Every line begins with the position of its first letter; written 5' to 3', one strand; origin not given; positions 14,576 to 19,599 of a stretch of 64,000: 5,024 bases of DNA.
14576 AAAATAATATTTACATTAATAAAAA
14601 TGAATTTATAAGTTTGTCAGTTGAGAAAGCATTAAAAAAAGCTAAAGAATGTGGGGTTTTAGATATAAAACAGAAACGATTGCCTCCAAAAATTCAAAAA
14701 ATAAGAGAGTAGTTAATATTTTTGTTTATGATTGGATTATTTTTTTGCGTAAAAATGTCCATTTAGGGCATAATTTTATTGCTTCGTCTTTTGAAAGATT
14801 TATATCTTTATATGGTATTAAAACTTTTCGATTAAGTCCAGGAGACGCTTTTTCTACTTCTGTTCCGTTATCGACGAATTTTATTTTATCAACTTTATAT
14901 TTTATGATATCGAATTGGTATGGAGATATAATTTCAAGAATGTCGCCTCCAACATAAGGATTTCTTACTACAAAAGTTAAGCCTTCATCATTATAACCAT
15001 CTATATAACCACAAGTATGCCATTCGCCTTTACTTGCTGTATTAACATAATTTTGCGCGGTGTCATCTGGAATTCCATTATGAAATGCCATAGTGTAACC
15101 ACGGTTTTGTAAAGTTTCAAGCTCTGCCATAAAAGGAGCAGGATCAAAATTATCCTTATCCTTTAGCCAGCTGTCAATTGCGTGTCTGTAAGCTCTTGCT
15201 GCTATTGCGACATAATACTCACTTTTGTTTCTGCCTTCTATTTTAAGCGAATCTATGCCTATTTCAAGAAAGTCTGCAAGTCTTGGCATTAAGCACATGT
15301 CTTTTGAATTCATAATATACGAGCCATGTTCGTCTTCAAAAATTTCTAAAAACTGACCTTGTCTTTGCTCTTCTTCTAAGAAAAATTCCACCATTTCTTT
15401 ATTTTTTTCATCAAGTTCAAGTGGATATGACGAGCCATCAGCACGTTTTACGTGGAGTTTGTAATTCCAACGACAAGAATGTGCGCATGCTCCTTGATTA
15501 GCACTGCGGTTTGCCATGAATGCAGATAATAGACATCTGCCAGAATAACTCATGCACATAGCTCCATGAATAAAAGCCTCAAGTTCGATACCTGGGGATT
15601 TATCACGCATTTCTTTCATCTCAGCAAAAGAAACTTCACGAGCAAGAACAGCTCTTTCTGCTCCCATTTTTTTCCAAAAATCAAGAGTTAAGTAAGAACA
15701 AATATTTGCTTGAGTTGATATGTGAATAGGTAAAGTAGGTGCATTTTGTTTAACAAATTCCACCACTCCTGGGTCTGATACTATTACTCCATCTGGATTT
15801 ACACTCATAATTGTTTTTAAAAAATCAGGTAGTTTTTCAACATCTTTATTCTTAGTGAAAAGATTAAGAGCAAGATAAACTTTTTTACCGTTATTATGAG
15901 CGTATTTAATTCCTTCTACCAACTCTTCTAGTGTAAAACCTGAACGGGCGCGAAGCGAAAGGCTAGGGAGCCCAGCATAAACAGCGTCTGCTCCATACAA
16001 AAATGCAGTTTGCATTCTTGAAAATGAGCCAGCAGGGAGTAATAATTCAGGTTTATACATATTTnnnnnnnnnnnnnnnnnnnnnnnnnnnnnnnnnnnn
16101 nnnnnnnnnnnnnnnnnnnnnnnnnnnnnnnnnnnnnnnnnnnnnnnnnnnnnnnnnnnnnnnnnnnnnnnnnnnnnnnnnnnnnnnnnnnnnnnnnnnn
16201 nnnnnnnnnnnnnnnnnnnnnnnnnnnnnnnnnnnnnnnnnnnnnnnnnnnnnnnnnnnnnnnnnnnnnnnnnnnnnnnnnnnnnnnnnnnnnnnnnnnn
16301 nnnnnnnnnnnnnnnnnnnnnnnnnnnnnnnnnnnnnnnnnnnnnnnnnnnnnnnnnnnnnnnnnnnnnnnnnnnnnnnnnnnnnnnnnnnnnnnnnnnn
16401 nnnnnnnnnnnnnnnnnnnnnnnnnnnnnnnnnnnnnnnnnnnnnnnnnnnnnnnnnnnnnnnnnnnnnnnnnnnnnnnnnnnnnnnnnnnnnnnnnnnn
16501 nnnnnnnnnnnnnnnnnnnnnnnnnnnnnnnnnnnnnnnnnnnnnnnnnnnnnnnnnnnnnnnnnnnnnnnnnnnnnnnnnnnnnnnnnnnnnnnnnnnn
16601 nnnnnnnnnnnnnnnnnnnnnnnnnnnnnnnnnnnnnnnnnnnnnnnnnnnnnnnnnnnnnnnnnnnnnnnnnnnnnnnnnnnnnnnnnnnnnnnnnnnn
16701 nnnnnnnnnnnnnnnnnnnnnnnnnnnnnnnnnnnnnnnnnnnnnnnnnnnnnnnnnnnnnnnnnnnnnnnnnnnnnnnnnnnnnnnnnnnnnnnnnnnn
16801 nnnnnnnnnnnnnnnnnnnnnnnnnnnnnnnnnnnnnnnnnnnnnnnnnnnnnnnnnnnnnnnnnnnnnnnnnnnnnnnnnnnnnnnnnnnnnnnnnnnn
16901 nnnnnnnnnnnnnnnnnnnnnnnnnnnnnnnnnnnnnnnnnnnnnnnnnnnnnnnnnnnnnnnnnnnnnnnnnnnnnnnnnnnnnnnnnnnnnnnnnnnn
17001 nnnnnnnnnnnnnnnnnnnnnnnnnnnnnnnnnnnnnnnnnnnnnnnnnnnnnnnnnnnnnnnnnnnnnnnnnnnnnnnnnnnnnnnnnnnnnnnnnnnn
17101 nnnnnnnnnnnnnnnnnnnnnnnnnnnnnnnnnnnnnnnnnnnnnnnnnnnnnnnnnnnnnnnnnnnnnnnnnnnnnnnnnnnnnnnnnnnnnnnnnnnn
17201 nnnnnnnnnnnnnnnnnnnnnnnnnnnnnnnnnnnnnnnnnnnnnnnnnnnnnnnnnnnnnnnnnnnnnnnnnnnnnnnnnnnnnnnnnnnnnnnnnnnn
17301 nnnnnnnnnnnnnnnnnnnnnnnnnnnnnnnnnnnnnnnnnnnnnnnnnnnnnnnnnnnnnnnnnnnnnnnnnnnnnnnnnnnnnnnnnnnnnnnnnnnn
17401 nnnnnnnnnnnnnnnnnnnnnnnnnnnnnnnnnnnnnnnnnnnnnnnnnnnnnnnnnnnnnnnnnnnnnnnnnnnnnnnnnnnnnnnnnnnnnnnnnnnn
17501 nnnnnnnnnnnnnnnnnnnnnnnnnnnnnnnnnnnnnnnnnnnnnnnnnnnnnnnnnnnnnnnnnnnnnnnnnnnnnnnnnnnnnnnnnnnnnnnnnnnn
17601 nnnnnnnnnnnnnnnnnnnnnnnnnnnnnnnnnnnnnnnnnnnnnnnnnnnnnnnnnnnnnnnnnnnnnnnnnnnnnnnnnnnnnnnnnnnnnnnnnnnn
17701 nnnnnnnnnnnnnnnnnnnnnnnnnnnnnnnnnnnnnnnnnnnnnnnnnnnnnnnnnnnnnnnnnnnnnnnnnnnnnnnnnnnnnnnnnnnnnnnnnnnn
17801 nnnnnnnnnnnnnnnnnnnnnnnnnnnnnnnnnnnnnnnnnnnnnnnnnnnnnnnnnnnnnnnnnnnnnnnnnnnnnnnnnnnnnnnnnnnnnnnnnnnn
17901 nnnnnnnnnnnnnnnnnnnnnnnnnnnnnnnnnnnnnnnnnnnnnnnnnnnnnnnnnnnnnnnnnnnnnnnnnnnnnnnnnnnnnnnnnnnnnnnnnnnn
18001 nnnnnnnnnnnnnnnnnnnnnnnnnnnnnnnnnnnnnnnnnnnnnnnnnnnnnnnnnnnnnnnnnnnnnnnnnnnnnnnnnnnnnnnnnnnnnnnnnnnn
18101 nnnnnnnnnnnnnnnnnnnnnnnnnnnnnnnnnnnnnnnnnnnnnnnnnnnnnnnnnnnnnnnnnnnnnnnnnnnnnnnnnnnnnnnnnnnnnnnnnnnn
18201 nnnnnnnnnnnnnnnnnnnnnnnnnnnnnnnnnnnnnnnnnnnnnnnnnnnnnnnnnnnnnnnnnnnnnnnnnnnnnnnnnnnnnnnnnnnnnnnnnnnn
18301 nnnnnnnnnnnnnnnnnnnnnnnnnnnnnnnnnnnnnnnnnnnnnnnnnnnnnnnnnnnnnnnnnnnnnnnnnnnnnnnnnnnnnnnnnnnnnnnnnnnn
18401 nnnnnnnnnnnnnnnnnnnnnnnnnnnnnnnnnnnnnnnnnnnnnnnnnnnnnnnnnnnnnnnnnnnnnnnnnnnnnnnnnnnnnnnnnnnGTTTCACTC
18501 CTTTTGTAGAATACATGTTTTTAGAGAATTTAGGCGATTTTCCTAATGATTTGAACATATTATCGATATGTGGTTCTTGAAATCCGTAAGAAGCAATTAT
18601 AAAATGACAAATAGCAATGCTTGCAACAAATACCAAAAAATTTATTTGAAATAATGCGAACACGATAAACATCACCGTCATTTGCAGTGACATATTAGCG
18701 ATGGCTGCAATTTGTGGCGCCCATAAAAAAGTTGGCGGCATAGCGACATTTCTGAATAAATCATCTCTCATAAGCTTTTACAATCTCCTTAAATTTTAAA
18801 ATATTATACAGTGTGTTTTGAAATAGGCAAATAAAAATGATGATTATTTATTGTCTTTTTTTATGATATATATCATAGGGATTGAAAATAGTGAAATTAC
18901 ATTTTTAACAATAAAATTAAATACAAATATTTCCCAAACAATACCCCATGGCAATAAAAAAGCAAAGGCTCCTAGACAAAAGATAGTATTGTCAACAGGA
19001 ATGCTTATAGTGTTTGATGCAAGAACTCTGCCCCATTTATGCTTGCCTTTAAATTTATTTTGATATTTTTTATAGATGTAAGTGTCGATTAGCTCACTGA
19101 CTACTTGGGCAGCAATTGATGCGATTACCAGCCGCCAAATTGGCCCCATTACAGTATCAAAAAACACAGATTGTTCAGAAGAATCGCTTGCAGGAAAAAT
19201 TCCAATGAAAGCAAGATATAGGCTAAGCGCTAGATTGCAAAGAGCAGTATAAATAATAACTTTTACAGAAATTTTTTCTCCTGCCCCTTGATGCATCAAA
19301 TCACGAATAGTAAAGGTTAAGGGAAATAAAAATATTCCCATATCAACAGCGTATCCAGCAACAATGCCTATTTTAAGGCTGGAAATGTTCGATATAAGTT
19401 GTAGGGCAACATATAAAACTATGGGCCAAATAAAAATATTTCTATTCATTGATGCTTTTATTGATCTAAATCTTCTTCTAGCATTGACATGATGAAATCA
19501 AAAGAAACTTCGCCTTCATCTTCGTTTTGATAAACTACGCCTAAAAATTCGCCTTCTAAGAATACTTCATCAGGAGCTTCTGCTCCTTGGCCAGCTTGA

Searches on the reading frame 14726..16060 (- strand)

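Call 19: search_protein_families(library=ncbifam, proteins=[window:14726-16060:-], max_evalue=1e-10)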
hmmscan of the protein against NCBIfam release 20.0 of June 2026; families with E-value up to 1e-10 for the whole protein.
window:14726-16060:- (444 aa): 4 families
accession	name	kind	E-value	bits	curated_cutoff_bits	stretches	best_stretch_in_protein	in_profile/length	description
NF011996.0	PRK15452.1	equivalog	2.5e-122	408.9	534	1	1-419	2-430/449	prephenate-dependent tRNA uridine(34) hydroxylase TrhP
NF047963.1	quinone_UbiU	equivalog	2.5e-51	174.8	440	1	5-313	2-311/331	ubiquinone anaerobic biosynthesis protein UbiU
NF047965.1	quinone_UbiV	equivalog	2.1e-12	47.1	275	1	39-197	41-191/292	ubiquinone anaerobic biosynthesis protein UbiV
NF011991.0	PRK15447.1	equivalog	2.4e-11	43.6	283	1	39-197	42-197/302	U32 family peptidase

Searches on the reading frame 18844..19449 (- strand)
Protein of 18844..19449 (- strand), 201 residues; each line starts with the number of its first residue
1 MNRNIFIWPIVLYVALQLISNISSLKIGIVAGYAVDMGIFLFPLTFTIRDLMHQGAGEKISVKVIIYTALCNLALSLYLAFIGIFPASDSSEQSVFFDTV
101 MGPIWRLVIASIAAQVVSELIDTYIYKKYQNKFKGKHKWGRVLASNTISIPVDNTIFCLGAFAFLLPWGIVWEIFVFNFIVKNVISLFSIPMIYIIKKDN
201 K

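Call 47: search_protein_families(library=pfam, proteins=[window:18844-19449:-], max_evalue=1)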
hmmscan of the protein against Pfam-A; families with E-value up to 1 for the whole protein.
window:18844-19449:- (201 aa): 2 families
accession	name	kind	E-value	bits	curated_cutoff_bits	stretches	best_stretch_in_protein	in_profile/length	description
PF02592.20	Vut_1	-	2.4e-33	116.1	27.2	1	36-196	1-152/152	Putative vitamin uptake transporter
PF14362.11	DUF4407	-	0.92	9.2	31.3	1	97-128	46-107/297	Domain of unknown function (DUF4407)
